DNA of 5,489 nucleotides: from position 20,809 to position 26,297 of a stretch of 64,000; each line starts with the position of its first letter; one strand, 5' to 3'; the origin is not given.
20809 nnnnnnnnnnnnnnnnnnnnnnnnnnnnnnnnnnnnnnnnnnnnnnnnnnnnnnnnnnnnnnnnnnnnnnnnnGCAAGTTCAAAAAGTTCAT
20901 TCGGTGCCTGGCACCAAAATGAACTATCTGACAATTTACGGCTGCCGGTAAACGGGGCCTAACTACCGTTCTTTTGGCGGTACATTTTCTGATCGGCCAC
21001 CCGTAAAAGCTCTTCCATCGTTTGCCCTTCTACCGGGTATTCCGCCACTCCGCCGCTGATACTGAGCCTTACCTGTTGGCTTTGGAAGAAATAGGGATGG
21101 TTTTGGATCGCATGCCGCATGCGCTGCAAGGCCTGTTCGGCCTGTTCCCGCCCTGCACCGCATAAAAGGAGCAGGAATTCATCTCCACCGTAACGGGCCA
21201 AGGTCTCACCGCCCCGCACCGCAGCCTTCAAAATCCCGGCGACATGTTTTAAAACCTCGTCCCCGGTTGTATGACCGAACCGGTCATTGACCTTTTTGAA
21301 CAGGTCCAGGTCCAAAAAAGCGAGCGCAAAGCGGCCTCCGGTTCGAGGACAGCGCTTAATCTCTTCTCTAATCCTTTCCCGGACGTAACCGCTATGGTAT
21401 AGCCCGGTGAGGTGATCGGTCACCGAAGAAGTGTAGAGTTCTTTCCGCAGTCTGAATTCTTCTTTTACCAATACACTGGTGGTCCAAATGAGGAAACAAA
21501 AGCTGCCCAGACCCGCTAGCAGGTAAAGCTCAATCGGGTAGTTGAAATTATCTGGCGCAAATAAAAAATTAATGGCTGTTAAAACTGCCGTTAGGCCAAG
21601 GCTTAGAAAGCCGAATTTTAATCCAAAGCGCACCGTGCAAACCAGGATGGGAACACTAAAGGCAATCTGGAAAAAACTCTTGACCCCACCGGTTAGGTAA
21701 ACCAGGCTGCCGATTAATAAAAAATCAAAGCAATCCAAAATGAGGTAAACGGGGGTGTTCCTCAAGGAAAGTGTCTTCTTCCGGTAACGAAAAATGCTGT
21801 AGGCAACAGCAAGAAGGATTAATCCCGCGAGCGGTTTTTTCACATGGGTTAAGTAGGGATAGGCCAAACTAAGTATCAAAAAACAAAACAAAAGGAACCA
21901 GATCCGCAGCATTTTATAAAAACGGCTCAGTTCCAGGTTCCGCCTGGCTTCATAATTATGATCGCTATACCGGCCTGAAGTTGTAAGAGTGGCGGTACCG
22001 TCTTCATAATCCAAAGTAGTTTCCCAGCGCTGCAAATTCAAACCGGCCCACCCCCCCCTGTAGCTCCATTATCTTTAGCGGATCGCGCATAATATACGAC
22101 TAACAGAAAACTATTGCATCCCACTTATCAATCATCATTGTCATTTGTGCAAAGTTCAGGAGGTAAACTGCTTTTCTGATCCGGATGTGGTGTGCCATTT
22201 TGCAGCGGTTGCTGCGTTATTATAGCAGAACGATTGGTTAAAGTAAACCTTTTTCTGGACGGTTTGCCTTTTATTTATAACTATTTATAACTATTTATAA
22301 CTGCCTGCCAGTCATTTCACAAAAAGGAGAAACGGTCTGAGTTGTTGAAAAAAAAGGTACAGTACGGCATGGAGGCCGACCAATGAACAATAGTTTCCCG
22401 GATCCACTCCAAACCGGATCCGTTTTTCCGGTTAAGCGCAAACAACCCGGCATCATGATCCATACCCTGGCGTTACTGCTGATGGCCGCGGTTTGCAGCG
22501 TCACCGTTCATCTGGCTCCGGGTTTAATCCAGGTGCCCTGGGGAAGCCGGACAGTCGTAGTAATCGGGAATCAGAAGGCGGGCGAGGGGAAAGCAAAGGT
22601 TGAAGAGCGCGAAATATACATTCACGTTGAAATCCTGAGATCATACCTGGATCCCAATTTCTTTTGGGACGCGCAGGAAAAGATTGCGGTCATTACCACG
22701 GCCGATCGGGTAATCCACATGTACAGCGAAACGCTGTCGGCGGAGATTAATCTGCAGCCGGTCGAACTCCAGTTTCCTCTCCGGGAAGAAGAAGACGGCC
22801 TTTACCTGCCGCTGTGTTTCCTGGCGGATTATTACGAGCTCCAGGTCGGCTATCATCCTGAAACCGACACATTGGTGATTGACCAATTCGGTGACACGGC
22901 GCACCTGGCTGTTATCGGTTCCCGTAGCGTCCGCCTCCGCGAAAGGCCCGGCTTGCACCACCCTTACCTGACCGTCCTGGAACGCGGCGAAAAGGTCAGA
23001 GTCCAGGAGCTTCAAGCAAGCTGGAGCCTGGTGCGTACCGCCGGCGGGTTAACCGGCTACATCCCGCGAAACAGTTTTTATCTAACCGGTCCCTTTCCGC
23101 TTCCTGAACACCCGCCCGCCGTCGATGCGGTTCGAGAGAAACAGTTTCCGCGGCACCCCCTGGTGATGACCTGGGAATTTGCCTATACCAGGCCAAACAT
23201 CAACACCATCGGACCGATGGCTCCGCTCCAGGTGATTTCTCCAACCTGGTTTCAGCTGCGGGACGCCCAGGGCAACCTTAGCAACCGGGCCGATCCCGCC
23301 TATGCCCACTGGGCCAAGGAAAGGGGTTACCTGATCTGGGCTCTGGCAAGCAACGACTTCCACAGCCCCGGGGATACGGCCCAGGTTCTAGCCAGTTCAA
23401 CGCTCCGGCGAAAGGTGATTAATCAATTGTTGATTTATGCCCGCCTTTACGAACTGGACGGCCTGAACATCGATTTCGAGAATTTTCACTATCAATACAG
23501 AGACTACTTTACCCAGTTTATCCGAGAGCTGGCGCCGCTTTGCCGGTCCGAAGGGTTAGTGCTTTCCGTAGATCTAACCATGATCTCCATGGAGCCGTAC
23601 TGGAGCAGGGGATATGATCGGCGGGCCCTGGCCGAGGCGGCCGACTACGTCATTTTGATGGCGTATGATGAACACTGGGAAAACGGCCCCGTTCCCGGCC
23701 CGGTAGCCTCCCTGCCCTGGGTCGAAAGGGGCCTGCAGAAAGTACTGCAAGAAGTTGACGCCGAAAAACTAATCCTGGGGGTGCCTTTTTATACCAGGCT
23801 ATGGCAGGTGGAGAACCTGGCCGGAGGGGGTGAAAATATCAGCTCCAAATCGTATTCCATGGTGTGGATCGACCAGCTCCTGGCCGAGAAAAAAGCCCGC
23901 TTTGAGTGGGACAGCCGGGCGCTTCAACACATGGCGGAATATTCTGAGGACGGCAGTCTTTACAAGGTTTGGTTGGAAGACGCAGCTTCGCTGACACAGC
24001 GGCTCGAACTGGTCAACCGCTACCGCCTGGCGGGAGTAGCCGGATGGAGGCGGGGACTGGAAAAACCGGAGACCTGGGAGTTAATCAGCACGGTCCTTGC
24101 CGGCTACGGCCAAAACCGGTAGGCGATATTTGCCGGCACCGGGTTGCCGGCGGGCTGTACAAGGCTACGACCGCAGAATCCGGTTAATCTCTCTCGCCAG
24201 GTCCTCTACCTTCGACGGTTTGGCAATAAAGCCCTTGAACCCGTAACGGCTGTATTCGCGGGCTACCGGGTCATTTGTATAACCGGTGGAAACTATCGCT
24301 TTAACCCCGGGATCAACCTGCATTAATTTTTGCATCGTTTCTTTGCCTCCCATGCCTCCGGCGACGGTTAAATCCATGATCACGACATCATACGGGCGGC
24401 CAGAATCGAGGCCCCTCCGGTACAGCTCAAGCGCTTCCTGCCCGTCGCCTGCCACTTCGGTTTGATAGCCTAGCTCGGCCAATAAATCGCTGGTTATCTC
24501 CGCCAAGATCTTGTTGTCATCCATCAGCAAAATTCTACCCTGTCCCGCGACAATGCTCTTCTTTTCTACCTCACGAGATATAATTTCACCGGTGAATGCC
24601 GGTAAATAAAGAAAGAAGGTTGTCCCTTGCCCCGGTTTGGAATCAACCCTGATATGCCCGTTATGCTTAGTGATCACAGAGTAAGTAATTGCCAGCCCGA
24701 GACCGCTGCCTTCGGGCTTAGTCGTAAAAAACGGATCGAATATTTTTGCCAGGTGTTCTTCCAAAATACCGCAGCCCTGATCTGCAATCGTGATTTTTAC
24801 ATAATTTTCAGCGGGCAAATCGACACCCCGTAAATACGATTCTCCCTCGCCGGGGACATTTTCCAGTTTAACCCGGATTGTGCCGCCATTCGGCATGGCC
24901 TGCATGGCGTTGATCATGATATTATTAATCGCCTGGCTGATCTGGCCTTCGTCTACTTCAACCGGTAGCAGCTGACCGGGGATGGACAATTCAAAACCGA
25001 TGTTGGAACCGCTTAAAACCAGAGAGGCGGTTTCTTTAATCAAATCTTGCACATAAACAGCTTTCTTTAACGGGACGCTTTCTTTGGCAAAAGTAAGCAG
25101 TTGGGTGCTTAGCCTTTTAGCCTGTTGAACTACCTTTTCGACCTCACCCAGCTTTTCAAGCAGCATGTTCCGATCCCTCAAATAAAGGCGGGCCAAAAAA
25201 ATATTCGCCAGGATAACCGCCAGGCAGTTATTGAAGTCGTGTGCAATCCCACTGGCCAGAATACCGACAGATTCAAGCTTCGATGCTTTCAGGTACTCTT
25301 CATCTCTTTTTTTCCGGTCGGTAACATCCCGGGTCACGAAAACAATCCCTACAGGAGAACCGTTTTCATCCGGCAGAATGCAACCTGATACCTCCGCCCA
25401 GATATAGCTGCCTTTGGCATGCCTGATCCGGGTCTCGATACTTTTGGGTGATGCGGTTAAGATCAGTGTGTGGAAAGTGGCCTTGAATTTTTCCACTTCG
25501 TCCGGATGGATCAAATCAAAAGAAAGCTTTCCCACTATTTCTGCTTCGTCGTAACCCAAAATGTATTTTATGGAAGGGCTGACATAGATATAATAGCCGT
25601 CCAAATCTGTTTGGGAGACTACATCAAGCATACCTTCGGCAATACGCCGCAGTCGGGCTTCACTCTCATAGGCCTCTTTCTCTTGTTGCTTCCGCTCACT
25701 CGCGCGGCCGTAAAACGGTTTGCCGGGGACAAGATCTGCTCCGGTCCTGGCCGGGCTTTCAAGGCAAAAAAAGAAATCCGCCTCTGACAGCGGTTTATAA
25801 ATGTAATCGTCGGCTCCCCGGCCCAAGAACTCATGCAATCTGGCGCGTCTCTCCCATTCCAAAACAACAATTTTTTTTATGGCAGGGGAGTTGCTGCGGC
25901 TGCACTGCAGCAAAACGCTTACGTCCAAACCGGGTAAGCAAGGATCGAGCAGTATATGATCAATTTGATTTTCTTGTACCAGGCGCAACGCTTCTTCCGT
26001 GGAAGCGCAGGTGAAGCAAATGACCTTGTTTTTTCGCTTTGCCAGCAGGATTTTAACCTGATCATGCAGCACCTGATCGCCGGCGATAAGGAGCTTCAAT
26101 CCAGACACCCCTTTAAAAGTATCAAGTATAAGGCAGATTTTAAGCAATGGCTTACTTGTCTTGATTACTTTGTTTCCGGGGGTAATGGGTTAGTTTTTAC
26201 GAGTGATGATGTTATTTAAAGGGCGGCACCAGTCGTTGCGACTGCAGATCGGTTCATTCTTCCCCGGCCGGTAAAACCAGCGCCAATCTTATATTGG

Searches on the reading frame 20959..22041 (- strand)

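Call 50: search_protein_families(library=pfam, proteins=[window:20959-22041:-], max_evalue=0.00001)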
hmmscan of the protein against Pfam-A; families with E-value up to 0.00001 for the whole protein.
window:20959-22041:- (360 aa): 1 family
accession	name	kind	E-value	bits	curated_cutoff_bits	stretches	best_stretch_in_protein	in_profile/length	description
PF00990.26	GGDEF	-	4.7e-40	137.4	23.8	1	207-358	2-156/161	Diguanylate cyclase, GGDEF domain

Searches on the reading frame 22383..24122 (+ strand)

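Call 50: search_protein_families(library=pfam, proteins=[window:22383-24122:+], max_evalue=0.00001)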
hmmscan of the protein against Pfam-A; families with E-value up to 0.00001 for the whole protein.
window:22383-24122:+ (579 aa): 3 families
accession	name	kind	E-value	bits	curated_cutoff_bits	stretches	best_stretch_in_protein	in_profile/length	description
PF00704.34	Glyco_hydro_18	-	5.6e-25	89.1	29.6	1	334-558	82-315/317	Glycosyl hydrolases family 18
PF07833.16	Cu_amine_oxidN1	-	4.7e-09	36.6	24.2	1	63-166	5-108/108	Copper amine oxidase N-terminal domain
PF08239.17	SH3_3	-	2.8e-08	34.2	27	1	182-228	2-49/54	Bacterial SH3 domain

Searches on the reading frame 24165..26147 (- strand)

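Call 50: search_protein_families(library=pfam, proteins=[window:24165-26147:-], max_evalue=0.00001)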
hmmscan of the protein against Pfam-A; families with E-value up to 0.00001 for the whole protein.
window:24165-26147:- (660 aa): 7 families
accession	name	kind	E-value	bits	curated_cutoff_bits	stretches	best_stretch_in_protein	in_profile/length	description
PF00072.30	Response_reg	-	1.5e-28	99.6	30.2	2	539-654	1-110/111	Response regulator receiver domain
PF02518.31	HATPase_c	-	1.5e-24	87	26.4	1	399-517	2-109/111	Histidine kinase-, DNA gyrase B-, and HSP90-like ATPase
PF08447.18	PAS_3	-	1e-17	64.6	25.6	1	187-269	2-86/89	PAS fold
PF00989.32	PAS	-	1.6e-14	54.3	22.6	1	165-275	2-113/113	PAS fold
PF13426.13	PAS_9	-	3.3e-14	53.4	27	1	180-277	7-103/103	PAS domain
PF08448.16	PAS_4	-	6e-09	36.6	23.1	1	177-279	8-109/110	PAS fold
PF14598.12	PAS_11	-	3.7e-06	27.3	25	1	178-253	6-81/109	PAS domain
